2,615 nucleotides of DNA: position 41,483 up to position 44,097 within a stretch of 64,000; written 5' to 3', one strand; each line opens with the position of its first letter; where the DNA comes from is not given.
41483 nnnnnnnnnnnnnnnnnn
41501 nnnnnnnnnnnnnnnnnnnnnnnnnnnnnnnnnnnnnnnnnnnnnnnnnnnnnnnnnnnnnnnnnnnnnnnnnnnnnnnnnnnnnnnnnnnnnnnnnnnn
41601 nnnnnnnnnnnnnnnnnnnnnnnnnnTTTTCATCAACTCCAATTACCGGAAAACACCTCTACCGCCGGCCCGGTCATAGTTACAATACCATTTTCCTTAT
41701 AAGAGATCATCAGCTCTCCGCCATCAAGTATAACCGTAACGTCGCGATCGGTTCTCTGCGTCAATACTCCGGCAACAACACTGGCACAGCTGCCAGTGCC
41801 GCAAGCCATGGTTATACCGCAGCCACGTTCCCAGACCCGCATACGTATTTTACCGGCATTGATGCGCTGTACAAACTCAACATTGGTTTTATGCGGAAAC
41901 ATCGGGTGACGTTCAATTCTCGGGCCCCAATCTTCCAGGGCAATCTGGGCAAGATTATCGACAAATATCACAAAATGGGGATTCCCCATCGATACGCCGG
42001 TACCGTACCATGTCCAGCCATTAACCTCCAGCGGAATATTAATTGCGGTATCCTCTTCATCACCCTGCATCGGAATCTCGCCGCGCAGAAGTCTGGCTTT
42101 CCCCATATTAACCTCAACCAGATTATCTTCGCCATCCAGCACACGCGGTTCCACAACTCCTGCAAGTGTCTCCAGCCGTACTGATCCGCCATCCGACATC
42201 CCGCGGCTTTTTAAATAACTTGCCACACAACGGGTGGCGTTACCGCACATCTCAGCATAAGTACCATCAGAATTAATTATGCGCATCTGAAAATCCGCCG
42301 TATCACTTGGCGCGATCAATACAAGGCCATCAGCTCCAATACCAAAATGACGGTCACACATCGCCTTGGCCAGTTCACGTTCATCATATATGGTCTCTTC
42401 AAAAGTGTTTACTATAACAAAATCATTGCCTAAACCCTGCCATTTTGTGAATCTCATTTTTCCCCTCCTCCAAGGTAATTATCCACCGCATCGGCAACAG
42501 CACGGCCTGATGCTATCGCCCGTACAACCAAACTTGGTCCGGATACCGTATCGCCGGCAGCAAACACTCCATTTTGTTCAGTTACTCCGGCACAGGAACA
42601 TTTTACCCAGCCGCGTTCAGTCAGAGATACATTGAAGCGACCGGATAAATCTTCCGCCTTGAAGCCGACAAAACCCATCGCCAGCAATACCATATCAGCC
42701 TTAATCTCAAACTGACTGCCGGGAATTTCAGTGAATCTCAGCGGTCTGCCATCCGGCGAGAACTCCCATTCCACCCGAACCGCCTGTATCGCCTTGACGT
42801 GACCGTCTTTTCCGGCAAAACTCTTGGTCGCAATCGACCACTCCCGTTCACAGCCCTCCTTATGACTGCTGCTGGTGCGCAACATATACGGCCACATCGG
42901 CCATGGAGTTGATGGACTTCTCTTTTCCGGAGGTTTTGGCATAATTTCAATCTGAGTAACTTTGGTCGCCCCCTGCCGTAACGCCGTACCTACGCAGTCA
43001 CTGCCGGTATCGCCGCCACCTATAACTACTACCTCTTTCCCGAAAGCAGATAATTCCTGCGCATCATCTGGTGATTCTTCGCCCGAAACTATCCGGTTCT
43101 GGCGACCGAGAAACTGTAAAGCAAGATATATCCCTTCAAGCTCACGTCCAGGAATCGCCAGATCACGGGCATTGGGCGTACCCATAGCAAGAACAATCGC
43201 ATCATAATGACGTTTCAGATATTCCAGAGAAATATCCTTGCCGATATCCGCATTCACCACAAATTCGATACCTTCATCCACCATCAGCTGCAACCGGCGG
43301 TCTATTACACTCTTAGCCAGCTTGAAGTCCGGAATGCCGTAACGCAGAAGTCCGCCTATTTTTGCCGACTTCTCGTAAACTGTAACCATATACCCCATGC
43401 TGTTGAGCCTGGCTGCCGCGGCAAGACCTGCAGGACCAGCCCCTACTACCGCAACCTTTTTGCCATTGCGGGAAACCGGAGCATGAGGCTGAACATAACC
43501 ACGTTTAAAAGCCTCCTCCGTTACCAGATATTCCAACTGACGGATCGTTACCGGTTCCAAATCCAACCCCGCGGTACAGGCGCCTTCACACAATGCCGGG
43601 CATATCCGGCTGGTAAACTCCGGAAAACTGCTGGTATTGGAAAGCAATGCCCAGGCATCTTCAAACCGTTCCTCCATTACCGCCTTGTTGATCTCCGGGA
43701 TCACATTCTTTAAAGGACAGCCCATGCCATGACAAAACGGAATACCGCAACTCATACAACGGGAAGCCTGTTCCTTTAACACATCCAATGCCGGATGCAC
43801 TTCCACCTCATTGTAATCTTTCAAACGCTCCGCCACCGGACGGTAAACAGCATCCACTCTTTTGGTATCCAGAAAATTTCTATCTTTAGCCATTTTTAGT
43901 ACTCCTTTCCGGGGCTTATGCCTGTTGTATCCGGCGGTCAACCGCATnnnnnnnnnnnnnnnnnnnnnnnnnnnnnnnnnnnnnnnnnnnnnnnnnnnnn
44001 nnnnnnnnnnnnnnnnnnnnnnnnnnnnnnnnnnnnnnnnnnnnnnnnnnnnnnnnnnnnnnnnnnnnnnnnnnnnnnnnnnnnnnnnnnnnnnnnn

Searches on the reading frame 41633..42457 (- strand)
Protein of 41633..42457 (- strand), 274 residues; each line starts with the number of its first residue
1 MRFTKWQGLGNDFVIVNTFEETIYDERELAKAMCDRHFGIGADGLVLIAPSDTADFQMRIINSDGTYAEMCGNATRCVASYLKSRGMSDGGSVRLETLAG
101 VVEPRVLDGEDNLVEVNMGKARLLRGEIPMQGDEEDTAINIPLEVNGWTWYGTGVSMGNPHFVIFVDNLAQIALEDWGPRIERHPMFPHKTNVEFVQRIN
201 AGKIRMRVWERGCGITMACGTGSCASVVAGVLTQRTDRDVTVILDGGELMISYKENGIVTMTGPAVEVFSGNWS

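Call 77: search_protein_families(library=pfam, max_evalue=0.00001, proteins=[window:41633-42457:-])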
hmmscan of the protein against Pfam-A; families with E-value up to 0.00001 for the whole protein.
window:41633-42457:- (274 aa): 1 family
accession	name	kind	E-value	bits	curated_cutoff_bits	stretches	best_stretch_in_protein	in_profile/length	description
PF01678.24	DAP_epimerase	-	5.1e-65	217.5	34.7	2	3-123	1-120/121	Diaminopimelate epimerase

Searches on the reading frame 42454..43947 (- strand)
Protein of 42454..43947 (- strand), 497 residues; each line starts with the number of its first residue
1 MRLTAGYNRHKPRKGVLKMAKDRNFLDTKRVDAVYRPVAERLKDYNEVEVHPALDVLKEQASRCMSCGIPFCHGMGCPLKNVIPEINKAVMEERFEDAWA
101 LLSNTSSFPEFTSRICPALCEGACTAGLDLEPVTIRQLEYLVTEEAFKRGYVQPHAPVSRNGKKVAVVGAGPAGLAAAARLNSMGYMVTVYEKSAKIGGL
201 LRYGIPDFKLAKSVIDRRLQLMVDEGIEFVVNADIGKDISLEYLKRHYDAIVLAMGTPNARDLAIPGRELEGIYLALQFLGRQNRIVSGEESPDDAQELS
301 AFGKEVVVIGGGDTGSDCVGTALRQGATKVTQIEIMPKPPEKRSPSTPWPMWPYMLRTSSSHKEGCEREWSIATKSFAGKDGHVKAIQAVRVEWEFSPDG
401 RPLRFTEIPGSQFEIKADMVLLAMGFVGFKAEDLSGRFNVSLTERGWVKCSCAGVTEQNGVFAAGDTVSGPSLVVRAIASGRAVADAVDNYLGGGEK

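Call 77: search_protein_families(library=pfam, max_evalue=0.00001, proteins=[window:42454-43947:-])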
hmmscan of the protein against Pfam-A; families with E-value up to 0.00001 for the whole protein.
window:42454-43947:- (497 aa): 8 families
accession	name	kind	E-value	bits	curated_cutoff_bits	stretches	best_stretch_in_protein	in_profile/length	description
PF07992.20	Pyr_redox_2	-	2.6e-24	86.6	26.1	1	163-481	1-291/291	Pyridine nucleotide-disulphide oxidoreductase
PF14691.11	Fer4_20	-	3.6e-20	72.3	25.8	1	43-149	3-111/113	Dihydroprymidine dehydrogenase domain II, 4Fe-4S cluster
PF13450.12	NAD_binding_8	-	1.1e-08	35.7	21.9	1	167-201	1-35/68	NAD(P)-binding Rossmann-like domain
PF00070.33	Pyr_redox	-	1.8e-08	35.2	22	0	164-198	1-35/82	Pyridine nucleotide-disulphide oxidoreductase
PF03486.20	HI0933_like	-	2.7e-07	30.7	50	0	164-198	2-36/244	HI0933-like protein Rossmann domain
PF01593.30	Amino_oxidase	-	2e-06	27.8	19.8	0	173-202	2-31/443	Flavin containing amine oxidoreductase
PF13738.12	Pyr_redox_3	-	5e-06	26.4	30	0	167-198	2-33/305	Pyridine nucleotide-disulphide oxidoreductase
PF01262.27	AlaDh_PNT_C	-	5.3e-06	26.5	23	0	163-195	29-61/214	Alanine dehydrogenase/PNT, C-terminal domain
